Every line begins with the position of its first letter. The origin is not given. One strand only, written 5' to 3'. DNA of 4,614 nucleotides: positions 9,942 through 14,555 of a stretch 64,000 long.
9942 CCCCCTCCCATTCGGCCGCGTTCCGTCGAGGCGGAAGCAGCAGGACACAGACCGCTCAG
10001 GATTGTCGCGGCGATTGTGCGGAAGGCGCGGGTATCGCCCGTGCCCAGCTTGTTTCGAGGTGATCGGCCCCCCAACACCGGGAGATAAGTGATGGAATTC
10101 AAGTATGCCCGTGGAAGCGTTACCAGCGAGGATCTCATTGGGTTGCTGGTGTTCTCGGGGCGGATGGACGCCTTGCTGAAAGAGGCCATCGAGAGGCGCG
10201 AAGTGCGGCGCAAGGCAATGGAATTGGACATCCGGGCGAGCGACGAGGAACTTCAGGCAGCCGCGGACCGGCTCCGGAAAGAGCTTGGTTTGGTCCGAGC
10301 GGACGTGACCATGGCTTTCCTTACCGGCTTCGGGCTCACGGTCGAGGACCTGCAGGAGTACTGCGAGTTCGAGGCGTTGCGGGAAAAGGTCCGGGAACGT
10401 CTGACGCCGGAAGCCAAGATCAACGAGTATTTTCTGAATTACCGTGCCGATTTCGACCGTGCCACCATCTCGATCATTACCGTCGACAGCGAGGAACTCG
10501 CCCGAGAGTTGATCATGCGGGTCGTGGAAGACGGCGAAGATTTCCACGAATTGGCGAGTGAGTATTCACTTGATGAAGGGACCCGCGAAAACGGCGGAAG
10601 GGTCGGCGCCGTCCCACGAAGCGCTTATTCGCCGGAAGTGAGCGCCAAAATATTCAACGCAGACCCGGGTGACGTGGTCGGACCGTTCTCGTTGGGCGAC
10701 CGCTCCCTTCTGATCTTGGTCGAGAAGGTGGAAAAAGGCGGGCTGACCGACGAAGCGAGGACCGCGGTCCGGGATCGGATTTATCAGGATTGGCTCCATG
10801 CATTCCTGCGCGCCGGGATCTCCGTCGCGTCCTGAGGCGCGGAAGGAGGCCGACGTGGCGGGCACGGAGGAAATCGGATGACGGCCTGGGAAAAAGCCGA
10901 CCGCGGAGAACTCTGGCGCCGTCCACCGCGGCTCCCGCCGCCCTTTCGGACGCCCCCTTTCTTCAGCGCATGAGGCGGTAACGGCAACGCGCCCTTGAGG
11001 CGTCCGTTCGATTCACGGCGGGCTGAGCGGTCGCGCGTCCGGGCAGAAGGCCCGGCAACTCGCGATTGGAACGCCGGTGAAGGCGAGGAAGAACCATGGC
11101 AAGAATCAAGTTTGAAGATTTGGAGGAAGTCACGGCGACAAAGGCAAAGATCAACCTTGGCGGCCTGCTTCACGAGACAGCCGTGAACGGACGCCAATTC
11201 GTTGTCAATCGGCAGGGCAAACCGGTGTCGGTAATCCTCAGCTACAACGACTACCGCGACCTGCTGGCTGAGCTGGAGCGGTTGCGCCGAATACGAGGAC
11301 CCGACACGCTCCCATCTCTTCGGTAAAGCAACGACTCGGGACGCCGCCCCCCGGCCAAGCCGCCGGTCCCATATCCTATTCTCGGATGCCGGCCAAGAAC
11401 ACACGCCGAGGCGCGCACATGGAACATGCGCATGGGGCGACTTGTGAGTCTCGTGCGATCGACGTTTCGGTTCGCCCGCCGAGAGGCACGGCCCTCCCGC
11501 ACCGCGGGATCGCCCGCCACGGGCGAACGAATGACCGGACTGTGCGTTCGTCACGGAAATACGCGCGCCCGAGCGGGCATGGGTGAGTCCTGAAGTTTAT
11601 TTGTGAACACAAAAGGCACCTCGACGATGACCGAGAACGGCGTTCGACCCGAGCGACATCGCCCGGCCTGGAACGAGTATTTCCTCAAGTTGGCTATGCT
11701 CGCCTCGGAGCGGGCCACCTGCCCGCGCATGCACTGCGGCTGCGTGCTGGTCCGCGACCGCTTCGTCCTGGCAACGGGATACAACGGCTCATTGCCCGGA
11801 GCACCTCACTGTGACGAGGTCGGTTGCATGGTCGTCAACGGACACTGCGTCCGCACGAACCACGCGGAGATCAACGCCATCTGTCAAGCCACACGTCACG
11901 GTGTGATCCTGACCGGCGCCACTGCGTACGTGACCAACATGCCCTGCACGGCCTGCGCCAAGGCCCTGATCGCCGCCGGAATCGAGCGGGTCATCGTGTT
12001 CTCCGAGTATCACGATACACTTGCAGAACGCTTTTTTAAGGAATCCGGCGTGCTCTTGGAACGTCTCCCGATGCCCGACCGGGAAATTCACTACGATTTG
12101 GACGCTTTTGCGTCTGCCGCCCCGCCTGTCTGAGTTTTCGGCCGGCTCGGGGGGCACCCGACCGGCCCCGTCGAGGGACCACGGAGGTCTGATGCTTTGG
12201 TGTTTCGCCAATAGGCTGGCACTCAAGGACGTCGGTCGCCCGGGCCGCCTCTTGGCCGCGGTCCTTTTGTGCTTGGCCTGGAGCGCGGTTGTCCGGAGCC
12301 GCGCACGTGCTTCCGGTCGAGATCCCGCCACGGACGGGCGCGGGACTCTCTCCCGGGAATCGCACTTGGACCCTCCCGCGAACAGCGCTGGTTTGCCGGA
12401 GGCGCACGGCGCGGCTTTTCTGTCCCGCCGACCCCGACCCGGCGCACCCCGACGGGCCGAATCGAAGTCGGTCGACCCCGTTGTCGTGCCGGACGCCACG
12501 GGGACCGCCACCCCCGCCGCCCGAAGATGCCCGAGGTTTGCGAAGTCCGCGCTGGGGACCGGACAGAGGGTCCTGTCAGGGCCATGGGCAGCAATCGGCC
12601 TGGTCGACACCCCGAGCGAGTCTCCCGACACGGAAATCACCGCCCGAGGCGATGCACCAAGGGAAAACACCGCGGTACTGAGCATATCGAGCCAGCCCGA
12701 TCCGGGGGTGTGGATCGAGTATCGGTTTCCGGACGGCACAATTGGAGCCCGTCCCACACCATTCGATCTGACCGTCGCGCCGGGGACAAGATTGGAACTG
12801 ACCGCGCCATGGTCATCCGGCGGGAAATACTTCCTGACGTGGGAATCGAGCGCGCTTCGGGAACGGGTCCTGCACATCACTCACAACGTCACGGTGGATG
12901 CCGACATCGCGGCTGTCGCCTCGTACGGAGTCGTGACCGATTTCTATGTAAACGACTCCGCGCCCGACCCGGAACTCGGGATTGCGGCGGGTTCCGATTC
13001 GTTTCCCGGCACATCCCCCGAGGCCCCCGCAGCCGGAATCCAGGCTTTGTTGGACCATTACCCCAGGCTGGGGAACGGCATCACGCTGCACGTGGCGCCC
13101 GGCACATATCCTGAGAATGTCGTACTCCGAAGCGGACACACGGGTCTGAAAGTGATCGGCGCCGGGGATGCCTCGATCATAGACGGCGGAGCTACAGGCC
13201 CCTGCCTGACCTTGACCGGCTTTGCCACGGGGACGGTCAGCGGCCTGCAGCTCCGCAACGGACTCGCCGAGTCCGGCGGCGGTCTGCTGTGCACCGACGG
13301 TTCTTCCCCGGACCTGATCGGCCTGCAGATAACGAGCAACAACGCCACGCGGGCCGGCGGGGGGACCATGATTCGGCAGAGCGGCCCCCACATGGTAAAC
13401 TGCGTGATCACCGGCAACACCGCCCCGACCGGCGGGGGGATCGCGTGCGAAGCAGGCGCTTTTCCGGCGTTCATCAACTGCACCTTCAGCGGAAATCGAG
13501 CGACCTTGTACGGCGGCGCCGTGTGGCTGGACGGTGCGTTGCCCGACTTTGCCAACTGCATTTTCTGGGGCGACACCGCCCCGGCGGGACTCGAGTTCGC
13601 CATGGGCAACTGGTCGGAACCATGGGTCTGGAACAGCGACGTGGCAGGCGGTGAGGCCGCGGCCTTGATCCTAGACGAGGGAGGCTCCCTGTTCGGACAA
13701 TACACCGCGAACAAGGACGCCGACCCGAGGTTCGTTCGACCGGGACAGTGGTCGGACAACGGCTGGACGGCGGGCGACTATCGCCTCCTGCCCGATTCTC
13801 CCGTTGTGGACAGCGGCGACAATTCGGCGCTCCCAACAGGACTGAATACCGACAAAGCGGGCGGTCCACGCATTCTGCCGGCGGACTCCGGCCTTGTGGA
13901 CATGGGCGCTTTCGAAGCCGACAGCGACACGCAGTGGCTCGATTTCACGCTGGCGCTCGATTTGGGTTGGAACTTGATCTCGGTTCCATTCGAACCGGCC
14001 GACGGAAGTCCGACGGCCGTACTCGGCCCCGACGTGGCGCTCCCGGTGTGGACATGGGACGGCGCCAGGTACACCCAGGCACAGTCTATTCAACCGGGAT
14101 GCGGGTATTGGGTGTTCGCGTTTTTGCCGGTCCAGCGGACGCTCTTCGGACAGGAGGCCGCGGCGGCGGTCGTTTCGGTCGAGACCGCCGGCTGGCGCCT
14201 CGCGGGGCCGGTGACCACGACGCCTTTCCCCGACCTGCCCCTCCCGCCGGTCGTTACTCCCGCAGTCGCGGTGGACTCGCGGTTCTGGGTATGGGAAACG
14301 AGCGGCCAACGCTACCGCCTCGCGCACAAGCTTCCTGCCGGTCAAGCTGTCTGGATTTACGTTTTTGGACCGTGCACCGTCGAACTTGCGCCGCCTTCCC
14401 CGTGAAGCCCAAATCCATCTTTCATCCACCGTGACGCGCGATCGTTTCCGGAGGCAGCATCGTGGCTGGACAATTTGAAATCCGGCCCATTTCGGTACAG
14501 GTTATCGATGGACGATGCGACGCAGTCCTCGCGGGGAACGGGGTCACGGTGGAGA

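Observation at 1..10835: Candidate novel RiPP system: rSAM/RRE maturase + Gly-rich repeat precursor + cytoplasmic SurA-like pair + dedicated C39-ABC/HlyD/TolC exporter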

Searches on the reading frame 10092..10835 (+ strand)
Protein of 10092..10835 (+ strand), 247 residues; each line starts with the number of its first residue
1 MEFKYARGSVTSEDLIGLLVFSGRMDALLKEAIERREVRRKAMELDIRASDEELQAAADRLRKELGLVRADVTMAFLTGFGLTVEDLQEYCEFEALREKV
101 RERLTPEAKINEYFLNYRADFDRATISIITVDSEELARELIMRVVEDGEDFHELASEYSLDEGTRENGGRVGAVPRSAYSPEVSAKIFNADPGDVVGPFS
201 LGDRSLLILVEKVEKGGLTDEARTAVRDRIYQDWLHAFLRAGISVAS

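Call 7: search_protein_families(library=ncbifam, proteins=[window:10092-10835:+], max_evalue=0.01)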
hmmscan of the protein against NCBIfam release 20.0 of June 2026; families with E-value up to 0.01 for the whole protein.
window:10092-10835:+ (247 aa): 9 families
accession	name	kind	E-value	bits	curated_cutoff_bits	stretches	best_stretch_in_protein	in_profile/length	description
TIGR04500.1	PpiC_rel_mature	subfamily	4.9e-22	78.6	180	1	27-236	115-327/340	TIGR04500 family putative peptide maturation system protein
NF000809.0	PRK00059.1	equivalog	6e-12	45.6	303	1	27-184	88-258/336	peptidylprolyl isomerase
NF002824.0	PRK02998.1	subfamily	8.9e-09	35.1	360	1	38-233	58-243/283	peptidylprolyl isomerase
NF003356.0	PRK04405.1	subfamily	5.8e-08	32.1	339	1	107-235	131-258/299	peptidylprolyl isomerase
NF008054.0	PRK10788.1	equivalog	9.6e-07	27.9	493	1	90-184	235-330/626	peptidylprolyl isomerase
NF002827.0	PRK03002.1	equivalog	4.1e-05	22.7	343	1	125-201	138-213/285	peptidylprolyl isomerase PrsA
NF002361.0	PRK01326.1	equivalog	7.4e-05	22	428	1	79-170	102-191/336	peptidylprolyl isomerase PrsA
NF002846.0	PRK03095.1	equivalog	0.00012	21.7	361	1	76-175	91-183/287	peptidylprolyl isomerase PrsA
NF008038.0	PRK10770.1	equivalog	0.004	16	394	1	132-203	194-263/431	peptidylprolyl isomerase SurA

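Call 8: search_protein_families(library=pfam, proteins=[window:10092-10835:+], max_evalue=0.01)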
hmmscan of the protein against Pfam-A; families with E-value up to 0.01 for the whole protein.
window:10092-10835:+ (247 aa): 3 families
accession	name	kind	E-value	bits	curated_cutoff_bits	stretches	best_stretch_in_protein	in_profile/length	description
PF13616.12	Rotamase_3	-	6.3e-11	43.3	22.5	1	134-199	37-101/116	PPIC-type PPIASE domain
PF00639.27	Rotamase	-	1.1e-10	42.8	21.7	1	134-200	19-85/97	PPIC-type PPIASE domain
PF13145.12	Rotamase_2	-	5.7e-09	37.3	27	1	106-219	2-114/121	PPIC-type PPIASE domain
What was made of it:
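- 10092..10835 (+): 247-aa cytoplasmic PrsA/SurA-like protein: a SurA_N-type chaperone domain plus a parvulin domain that lacks both catalytic histidines. Rotamase 1e-10 and TIGR04500 4.9e-22, below cut-off (calls 7, 8).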

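Call 98: search_solved_structures(query=window:10092-10835:+, max_evalue=1)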
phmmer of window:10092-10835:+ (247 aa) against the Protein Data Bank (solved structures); distinct sequences matched with E-value up to 1: 29.
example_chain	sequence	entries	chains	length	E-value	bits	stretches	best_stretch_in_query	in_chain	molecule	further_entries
5htf_A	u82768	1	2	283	2.3e-08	37.2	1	41-222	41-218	Foldase protein PrsA 1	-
5tvl_A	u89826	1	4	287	3.1e-07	33.5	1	79-191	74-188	Foldase protein PrsA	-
4wo7_A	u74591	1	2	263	4.6e-06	29.7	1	36-235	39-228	Foldase protein PrsA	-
1m5y_A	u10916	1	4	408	0.00013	25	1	132-203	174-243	Survival protein surA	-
9hg5_F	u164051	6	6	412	0.00013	24.9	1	132-203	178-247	Chaperone SurA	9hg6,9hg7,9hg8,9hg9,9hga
6vj6_A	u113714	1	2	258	0.00014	24.9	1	42-198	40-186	Peptidylprolyl isomerase (PrsA)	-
9ibn_A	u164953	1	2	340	0.00016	24.7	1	48-195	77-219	Foldase protein PrsA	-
8pz1_F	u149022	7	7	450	0.00019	24.4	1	132-203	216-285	Chaperone SurA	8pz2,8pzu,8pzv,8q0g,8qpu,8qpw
8qpv_F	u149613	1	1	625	0.00063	22.7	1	132-203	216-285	Chaperone SurA,Outer membrane protein X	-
8qp5_P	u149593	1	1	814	0.0016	21.4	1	132-203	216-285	Chaperone SurA,Serine protease EspP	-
6vj4_A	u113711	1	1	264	0.0023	20.9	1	107-228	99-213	Peptidylprolyl isomerase PrsA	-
7l75_A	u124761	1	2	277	0.0035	20.3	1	49-164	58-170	Foldase protein PrsA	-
6xd8_A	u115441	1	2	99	0.0096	18.8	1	129-175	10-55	Foldase protein PrsA 1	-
1zk6_A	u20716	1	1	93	0.017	18.1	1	129-199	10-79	Foldase protein prsA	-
2m08_A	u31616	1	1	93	0.017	18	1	131-198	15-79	PpiC-type peptidyl-prolyl cis-trans isomerase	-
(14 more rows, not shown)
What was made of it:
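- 10092..10835 (+): PrsA 5htf 2e-8 (call 98).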

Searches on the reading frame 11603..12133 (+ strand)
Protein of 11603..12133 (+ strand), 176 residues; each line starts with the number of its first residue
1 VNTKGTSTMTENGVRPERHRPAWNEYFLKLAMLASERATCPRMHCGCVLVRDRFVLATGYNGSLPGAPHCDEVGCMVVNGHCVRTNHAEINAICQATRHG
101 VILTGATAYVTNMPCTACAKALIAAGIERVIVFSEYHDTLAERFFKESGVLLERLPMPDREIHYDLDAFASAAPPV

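Call 7: search_protein_families(library=ncbifam, proteins=[window:11603-12133:+], max_evalue=0.01)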
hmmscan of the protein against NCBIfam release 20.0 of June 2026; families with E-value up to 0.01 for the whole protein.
window:11603-12133:+ (176 aa): 5 families
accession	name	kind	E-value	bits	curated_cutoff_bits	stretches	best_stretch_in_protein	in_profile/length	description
TIGR02571.1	ComEB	equivalog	2.6e-42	144.3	219.45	1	20-160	2-143/151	ComE operon protein 2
NF041025.1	antiphage_deaminase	equivalog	3.9e-18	65.5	400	1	84-148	336-401/437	anti-phage dCTP deaminase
NF008113.2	PRK10860.1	equivalog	4.8e-09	36.2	150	1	24-133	7-104/165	tRNA adenosine(34) deaminase TadA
TIGR00326.1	eubact_ribD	equivalog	1.3e-08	34.4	156.35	1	85-133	42-93/343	bifunctional diaminohydroxyphosphoribosylaminopyrimidine deaminase/5-amino-6-(5-phosphoribosylamino)uracil reductase RibD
NF008052.0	PRK10786.1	equivalog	2.7e-07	29.6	500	1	79-132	40-98/367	bifunctional diaminohydroxyphosphoribosylaminopyrimidine deaminase/5-amino-6-(5-phosphoribosylamino)uracil reductase RibD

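Call 8: search_protein_families(library=pfam, proteins=[window:11603-12133:+], max_evalue=0.01)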
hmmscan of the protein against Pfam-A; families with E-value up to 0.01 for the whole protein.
window:11603-12133:+ (176 aa): 4 families
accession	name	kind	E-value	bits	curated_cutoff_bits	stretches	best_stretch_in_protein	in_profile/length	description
PF00383.29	dCMP_cyt_deam_1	-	1.5e-23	83.1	25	1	22-133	2-101/102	Cytidine and deoxycytidylate deaminase zinc-binding region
PF14437.12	MafB19-deam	-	2.8e-18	66.6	27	1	23-139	3-106/142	MafB19-like deaminase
PF14439.12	Bd3614-deam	-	0.0032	17.9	38.5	1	84-129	33-81/113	Bd3614-like deaminase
PF18771.7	APOBEC3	-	0.0092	16.5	27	0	84-124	29-72/137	APOBEC3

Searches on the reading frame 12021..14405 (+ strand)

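Call 106: search_protein_families(library=pfam, proteins=[window:12021-14405:+], max_evalue=0.01)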
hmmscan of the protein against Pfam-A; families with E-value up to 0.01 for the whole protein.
window:12021-14405:+ (794 aa): 2 families
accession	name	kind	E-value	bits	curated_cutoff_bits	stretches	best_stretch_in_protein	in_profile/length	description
PF13229.12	Beta_helix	-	8.6e-07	29.2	25.9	1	366-513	15-156/158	Right handed beta helix region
PF02415.23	Chlam_PMP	-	0.00031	21.1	20.6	0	486-502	1-17/19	Chlamydia polymorphic membrane protein (Chlamydia_PMP) repeat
